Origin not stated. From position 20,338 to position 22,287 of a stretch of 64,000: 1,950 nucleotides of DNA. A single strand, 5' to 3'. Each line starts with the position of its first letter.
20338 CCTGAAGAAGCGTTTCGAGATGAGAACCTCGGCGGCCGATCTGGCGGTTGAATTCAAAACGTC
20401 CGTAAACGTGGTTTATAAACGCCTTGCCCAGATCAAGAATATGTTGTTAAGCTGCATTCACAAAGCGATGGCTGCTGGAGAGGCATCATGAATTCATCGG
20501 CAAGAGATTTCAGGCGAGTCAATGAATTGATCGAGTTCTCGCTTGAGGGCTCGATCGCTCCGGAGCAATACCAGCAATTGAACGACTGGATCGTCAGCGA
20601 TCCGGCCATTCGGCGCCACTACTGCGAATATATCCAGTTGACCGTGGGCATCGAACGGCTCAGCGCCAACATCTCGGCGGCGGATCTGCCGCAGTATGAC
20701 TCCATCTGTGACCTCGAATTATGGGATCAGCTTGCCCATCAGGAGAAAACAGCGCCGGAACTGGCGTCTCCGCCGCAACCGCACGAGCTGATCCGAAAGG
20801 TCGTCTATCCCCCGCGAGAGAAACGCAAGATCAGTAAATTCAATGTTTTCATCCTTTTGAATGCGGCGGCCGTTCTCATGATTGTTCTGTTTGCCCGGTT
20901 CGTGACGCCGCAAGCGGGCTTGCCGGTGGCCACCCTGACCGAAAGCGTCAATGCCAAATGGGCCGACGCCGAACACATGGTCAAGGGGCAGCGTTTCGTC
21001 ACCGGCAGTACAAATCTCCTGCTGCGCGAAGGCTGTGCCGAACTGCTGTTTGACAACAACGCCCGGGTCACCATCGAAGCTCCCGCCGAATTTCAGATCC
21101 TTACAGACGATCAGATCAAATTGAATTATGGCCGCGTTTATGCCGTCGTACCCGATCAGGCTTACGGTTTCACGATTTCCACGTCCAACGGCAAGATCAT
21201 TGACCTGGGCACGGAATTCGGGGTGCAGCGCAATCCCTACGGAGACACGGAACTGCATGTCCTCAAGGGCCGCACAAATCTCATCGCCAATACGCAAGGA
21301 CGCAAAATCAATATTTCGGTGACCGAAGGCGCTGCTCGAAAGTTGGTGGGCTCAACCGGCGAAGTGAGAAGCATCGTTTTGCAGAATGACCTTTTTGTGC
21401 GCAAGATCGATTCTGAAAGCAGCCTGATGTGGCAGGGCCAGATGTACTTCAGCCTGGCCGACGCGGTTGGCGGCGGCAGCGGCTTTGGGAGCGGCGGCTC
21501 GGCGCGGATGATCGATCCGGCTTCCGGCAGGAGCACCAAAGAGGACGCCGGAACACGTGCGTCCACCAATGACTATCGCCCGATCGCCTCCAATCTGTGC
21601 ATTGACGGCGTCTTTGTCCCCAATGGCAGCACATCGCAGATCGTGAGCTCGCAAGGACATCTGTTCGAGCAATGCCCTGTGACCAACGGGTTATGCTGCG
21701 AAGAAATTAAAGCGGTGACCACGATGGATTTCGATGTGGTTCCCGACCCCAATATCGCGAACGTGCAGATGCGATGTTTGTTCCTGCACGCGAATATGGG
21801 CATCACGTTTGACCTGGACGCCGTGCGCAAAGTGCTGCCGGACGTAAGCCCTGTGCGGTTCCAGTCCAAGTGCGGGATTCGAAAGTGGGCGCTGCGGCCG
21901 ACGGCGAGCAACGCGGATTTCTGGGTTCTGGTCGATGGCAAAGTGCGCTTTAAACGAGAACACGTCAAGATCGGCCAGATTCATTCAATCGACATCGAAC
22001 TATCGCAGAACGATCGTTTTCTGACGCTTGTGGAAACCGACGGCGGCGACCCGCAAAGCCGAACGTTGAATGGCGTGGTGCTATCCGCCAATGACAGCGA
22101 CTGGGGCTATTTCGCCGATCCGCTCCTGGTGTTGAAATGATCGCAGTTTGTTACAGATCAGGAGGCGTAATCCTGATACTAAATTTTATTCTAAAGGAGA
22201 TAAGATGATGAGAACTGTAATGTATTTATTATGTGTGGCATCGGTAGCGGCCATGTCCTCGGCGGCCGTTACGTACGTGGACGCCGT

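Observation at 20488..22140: FecR-type anti-sigma factor carrying an NPCBM/NEW2-like carbohydrate-binding module as its extracytoplasmic end, with a paralog at the right window edge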

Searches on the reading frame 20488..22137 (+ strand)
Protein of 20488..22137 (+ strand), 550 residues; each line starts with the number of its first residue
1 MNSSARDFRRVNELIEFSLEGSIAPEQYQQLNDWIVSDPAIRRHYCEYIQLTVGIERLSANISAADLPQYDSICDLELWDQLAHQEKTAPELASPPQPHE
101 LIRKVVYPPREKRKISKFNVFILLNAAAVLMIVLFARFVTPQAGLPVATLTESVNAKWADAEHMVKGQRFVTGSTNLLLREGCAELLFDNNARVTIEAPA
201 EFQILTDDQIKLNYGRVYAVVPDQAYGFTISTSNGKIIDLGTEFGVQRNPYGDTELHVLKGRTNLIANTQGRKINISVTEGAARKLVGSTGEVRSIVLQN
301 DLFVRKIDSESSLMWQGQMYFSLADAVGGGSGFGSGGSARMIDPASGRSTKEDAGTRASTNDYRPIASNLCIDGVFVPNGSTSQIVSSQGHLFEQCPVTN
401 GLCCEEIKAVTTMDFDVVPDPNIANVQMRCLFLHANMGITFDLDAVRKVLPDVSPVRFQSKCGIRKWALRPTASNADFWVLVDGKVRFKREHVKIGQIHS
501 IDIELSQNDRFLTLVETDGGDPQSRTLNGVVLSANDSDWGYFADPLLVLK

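Call 3: search_protein_families(library=pfam, proteins=[window:20488-22137:+], max_evalue=1)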
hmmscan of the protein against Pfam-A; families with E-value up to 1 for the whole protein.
window:20488-22137:+ (550 aa): 3 families
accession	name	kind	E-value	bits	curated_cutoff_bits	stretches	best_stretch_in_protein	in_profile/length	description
PF04773.18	FecR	-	1.7e-07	32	24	1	184-262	11-95/97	FecR protein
PF08305.17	NPCBM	-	4.7e-05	23.8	23.9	1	433-523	44-124/137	NPCBM/NEW2 domain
PF03463.20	eRF1_1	-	0.046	14.1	23.8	1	479-507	74-102/123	eRF1 domain 1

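Call 4: search_protein_families(library=ncbifam, proteins=[window:20488-22137:+], max_evalue=1)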
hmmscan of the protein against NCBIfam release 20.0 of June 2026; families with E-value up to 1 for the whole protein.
window:20488-22137:+ (550 aa): 2 families
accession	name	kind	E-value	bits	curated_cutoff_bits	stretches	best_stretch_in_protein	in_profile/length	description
NF047528.1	LIMLP_03685_anti-sigma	equivalog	0.00021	20.6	200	1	24-66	6-48/347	LIMLP_03685 family anti-sigma factor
NF007296.1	PRK09774.1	equivalog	0.014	14.6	385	1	209-282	143-216/313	ferric citrate uptake sigma factor regulator FecR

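Call 9: find_homologous_proteins(query=window:20488-22137:+, max_evalue=0.00001)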
Query window:20488-22137:+ (550 aa): 798 proteins with E <= 0.00001 among 8000 candidates; the best 120 are listed.
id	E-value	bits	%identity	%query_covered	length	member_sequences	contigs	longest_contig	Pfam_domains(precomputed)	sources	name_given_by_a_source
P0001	0.0e+0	1252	100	100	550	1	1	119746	PF04773.19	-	-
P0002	3.0e-287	972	75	100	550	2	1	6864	PF04773.19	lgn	-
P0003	4.9e-209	714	60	100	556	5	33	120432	PF04773.19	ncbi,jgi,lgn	jgi:hypothetical protein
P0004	3.1e-201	688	57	100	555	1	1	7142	-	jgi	jgi:hypothetical protein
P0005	8.8e-197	673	55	100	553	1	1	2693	PF04773.19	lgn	-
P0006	4.2e-196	671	56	100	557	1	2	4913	PF04773.19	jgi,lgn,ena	-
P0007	9.8e-195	666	56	100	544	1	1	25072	PF04773.19,PF08305.18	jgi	jgi:hypothetical protein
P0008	2.0e-188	646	54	100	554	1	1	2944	PF04773.19,PF08305.18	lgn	-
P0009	9.2e-181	620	53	100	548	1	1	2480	PF04773.19,PF08305.18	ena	-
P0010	5.4e-180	618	51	100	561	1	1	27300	PF04773.19,PF08305.18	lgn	-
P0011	1.1e-177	610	50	100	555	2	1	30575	-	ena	-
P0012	7.5e-177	607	50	100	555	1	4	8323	-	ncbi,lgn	-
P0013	3.4e-176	605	52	98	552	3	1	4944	PF04773.19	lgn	-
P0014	2.5e-175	602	51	99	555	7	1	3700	PF04773.19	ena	-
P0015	3.2e-174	599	53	98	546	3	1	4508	PF04773.19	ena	-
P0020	2.1e-170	586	51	100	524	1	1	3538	PF04773.19,PF08305.18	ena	-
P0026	1.2e-165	570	50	98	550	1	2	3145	PF04773.19,PF08305.18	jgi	jgi:hypothetical protein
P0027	6.6e-165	568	50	100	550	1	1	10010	PF04773.19,PF08305.18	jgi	jgi:hypothetical protein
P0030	2.0e-162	560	50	96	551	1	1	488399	PF04773.19,PF08305.18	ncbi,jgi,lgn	jgi:hypothetical protein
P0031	3.0e-162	559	48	100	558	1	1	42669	PF04773.19,PF08305.18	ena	-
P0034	3.5e-157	542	49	98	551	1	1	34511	PF04773.19,PF08305.18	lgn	-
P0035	2.6e-156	540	48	100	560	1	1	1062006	PF04773.19,PF08305.18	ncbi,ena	-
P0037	7.3e-155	535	47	96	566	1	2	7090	PF08305.18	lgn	-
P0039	1.9e-152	527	48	99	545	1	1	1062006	PF08305.18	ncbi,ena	-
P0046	6.9e-149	515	48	96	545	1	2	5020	PF04773.19,PF08305.18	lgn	-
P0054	1.3e-144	501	47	98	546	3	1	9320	PF04773.19,PF08305.18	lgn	-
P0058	5.2e-142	492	45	99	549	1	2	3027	PF08305.18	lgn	-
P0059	1.3e-140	488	43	98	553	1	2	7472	PF04773.19,PF08305.18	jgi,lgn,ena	-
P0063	7.6e-139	482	45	98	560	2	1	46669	PF04773.19,PF08305.18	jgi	jgi:hypothetical protein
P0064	2.0e-138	481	46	98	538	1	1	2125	PF04773.19,PF08305.18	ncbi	-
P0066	5.4e-138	479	45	97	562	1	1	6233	PF04773.19,PF08305.18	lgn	-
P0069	1.6e-137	478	44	100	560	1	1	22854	PF08305.18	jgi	jgi:hypothetical protein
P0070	3.2e-137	477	45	97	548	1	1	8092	PF08305.18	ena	-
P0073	9.8e-137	475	44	100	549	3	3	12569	PF08305.18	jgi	jgi:hypothetical protein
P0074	9.8e-136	472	42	97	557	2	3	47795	PF08305.18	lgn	-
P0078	5.3e-134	466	44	100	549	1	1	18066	PF04773.19,PF08305.18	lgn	-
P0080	4.7e-133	463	44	98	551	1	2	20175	PF04773.19,PF08305.18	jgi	jgi:hypothetical protein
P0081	1.2e-132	461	43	98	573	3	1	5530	PF04773.19,PF08305.18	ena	-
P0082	1.3e-132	461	44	99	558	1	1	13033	PF04773.19,PF08305.18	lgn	-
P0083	1.4e-132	461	42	97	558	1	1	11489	PF08305.18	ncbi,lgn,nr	ncbi:MAG: NPCBM/NEW2 domain-containing protein [Sedimentisphaerales bacterium]|nr:NPCBM/NEW2 domain-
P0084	2.5e-132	460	44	100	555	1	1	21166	PF04773.19,PF08305.18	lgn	-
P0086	1.3e-131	458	51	78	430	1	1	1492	PF04773.19,PF08305.18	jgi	jgi:hypothetical protein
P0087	3.1e-131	457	44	92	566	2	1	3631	PF04773.19,PF08305.18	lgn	-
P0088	1.5e-130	455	43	100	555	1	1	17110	PF04773.19,PF08305.18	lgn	-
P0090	1.5e-129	451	43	100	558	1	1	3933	PF04773.19,PF08305.18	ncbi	-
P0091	1.7e-129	451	42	99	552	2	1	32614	PF08305.18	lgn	-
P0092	2.3e-129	451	45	98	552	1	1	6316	PF04773.19,PF08305.18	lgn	-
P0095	2.1e-128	448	44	98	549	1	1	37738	PF08305.18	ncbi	-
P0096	2.6e-128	447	42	100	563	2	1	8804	PF08305.18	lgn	-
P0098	1.9e-126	441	42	94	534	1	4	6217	PF04773.19,PF08305.18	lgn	-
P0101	8.5e-126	439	42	100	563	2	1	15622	PF04773.19,PF08305.18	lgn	-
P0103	2.6e-125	437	42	100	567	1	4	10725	PF04773.19,PF08305.18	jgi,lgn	jgi:hypothetical protein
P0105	5.0e-125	436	42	98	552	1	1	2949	PF04773.19,PF08305.18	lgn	-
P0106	7.6e-125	436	41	99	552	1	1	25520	PF04773.19,PF08305.18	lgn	-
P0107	1.2e-124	435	41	98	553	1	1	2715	PF04773.19,PF08305.18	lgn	-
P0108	8.3e-124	432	41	100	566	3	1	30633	PF04773.19,PF08305.18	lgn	-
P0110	9.6e-124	432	43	100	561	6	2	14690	PF04773.19,PF08305.18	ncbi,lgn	-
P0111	2.7e-123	431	43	98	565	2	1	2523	PF04773.19,PF08305.18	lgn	-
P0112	1.1e-122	429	43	96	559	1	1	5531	PF08305.18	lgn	-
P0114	6.8e-122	426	39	100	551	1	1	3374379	PF04773.19,PF08305.18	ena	-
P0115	1.3e-121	425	42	96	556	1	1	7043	PF04773.19,PF08305.18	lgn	-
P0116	2.5e-121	424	41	100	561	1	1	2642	PF04773.19,PF08305.18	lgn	-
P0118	5.2e-121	423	41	99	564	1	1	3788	PF08305.18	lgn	-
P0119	8.3e-121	422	41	100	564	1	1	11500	PF04773.19,PF08305.18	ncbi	-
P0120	1.3e-120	422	42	100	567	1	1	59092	PF04773.19,PF08305.18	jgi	jgi:hypothetical protein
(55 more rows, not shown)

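Call 22: search_solved_structures(query=A1, max_evalue=1, show_alignments=3)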
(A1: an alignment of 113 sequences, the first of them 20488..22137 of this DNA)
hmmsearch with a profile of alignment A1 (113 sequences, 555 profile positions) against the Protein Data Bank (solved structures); distinct sequences matched with E-value up to 1: 4.
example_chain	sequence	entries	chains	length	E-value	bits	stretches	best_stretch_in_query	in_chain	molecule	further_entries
7js4_A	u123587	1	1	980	0.00033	22.7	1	435-530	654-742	F5/8 type C domain protein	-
2ygl_A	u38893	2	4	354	0.34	12.8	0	451-510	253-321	BLOOD GROUP A-AND B-CLEAVING ENDO-BETA-GALACTOSIDASE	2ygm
5wuq_C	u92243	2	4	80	0.36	12.7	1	9-64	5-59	Anti-sigma-W factor RsiW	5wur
4xa6_A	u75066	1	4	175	0.95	11.3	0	10-120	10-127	Gp7-MYH7(1777-1855)-EB1 chimera protein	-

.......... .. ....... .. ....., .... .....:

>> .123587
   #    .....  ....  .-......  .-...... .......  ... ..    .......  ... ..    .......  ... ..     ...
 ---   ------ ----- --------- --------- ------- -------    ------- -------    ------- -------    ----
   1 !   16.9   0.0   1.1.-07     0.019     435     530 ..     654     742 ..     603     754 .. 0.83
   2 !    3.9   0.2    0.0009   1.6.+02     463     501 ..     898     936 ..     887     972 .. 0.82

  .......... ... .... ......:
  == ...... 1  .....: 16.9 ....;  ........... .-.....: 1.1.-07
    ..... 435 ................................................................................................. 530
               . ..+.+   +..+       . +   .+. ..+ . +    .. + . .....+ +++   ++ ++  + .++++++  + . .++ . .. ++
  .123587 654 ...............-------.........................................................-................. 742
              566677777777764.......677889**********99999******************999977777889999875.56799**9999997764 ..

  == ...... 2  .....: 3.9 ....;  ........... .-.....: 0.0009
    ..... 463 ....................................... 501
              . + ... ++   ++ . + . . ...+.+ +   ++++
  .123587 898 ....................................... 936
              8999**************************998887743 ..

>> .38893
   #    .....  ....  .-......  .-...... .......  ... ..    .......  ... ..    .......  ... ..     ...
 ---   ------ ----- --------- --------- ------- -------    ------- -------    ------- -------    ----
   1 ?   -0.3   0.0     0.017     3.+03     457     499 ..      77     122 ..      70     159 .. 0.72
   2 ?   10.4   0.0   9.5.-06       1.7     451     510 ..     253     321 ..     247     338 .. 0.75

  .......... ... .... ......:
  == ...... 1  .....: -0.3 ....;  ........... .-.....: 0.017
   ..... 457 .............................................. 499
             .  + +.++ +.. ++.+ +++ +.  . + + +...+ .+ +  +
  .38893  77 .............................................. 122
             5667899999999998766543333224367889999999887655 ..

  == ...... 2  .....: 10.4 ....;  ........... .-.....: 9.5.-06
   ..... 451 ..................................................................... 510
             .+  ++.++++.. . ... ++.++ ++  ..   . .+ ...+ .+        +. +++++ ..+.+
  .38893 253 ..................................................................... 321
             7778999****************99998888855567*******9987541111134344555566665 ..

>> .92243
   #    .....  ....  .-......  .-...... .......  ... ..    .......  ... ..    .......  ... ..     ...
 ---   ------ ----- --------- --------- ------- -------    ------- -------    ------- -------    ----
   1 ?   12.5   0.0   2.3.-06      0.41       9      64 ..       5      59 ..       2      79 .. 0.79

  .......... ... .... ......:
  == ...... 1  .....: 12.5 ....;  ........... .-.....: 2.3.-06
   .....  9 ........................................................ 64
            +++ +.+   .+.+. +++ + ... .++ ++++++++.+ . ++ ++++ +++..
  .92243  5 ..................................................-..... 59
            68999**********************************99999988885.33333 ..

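Call 23: find_related_loci(query=A1, collection=genome_contigs, flank=8000)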
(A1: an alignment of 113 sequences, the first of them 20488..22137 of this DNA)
Query A1 (550 aa) in genome_contigs; peptide patterns used: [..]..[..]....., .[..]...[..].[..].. (x = any residue, [..] = any of these).
596 stretches matched a pattern (row limit reached: there are more); 585 encode a relative of the query (tblastn E <= 1e-3); the best 80 are kept; 80 distinct loci.
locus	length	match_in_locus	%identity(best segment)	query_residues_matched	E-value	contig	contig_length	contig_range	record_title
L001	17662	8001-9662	60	1-550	0e+0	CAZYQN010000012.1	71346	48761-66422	MAG TPA_asm: uncultured Pirellulales bacterium isolate binchicken_co44_187 genome assembly, contig: NODE_740_length_7134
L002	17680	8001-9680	48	1-550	3e-162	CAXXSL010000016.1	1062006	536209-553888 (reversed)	MAG: Anaerohalosphaeraceae bacterium isolate e6d7abad-767e-426a-9bd1-1558fb450614 genome assembly, contig: contig_16, wh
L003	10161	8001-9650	48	3-550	2e-152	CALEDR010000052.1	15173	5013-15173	MAG: uncultured Phycisphaerae bacterium isolate N1_Bin_MAXBIN__136_1 genome assembly, contig: c_000003260873, whole geno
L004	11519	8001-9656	45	1-550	1e-146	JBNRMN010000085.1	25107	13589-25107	MAG: Anaerohalosphaeraceae bacterium isolate UACH.ghe k127_74561, whole genome shotgun sequence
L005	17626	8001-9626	46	19-550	6e-143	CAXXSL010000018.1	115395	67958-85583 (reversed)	MAG: Anaerohalosphaeraceae bacterium isolate e6d7abad-767e-426a-9bd1-1558fb450614 genome assembly, contig: contig_18, wh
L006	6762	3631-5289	44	1-550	2e-140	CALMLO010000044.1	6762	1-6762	MAG TPA_asm: uncultured Phycisphaerales bacterium isolate SRR5007357_bin.132_CONCOCT_v1.1_MAG genome assembly, contig: E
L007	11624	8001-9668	49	1-550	2e-153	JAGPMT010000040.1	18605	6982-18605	MAG: Phycisphaerae bacterium isolate Gw_SlDig_bin_36 Gw_SlDig_5066_length_18605_cov_7.606559, whole genome shotgun seque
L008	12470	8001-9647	44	9-550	5e-133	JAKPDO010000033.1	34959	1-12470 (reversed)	MAG: Planctomycetota bacterium isolate JPMR_maxbin.066 k141_768187, whole genome shotgun sequence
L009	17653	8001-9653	42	10-550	2e-129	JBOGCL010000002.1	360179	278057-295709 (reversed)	Anaerohalosphaeraceae bacterium U12dextr 2, whole genome shotgun sequence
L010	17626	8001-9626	42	19-550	3e-128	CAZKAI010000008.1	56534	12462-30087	MAG TPA_asm: uncultured Pirellulales bacterium isolate binchicken_co117_24 genome assembly, contig: NODE_1034_length_565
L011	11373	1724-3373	41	11-550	3e-126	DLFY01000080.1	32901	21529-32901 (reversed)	MAG TPA_asm: Phycisphaerales bacterium UBA7708 UBA7708_contig_4962, whole genome shotgun sequence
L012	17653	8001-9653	41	10-550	1e-125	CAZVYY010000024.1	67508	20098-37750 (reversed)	MAG TPA_asm: uncultured Pirellulales bacterium isolate SRP216815_co1_117 genome assembly, contig: NODE_464_length_67508_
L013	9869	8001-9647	43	10-549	1e-120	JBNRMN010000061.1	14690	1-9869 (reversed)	MAG: Anaerohalosphaeraceae bacterium isolate UACH.ghe k127_501414, whole genome shotgun sequence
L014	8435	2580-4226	41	2-550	7e-121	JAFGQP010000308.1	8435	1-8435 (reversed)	MAG: Sedimentisphaerales bacterium isolate Zod_Metabat.769 k87_7087641, whole genome shotgun sequence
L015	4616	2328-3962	41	10-550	4e-121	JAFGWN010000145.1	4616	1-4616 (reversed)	MAG: Balneolaceae bacterium isolate ZodW_Metabat.264 k87_11012512, whole genome shotgun sequence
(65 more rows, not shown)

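Call 24: predict_structure(alignment_id=A1)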
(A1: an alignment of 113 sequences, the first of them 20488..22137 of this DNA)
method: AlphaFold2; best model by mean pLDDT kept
length: 550 residues; sequences in the alignment: 113
mean_pLDDT: 86.1   pTM: 0.68
mean pLDDT of the five models: 86.1, 85.6, 85.4, 84.9, 84.6
residues with pLDDT >= 90: 316; 70-90: 161; 50-70: 49; < 50: 24
segments of 3 or more residues with pLDDT < 50: 1-4, 98-112, 114-116
pLDDT, mean of each block of 10 residues (from residue 1): 60 93 93 91 90 77 57 66 82 54 44 56 82 78 83 91 85 89 95 96 94 96 91 90 92 94 89 90 93 93 91 90 93 84 94 88 92 95 95 95 91 57 65 95 93 92 88 94 98 93 97 96 87 90 95
secondary structure, 60 per line:
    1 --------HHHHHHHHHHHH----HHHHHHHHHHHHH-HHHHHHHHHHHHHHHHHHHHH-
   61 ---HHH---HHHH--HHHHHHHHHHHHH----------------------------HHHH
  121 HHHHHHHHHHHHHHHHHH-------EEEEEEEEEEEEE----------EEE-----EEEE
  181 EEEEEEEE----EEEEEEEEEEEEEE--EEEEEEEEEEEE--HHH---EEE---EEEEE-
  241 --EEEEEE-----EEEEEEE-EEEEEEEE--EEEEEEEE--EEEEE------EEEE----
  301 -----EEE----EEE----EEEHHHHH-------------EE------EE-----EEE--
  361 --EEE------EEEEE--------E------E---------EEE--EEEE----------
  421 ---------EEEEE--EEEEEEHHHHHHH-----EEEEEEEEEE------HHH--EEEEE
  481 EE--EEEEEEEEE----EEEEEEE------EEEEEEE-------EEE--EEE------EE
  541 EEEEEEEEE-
elements in order: H9-20 H25-37 H39-59 H70-73 H76-88 H117-138 E146-158 E169-171 E177-188 E193-206 E209-220 E229-231 E235-239 E243-248 E254-260 E262-269 E272-279 E282-286 E293-296 E306-308 E313-315 E320-322 H323-327 E356-358 E363-365 E372-376 E402-404 E407-410 E430-434 E437-442 H443-449 E455-464 E476-482 E485-493 E498-504 E511-517 E525-527 E530-532 E539-549
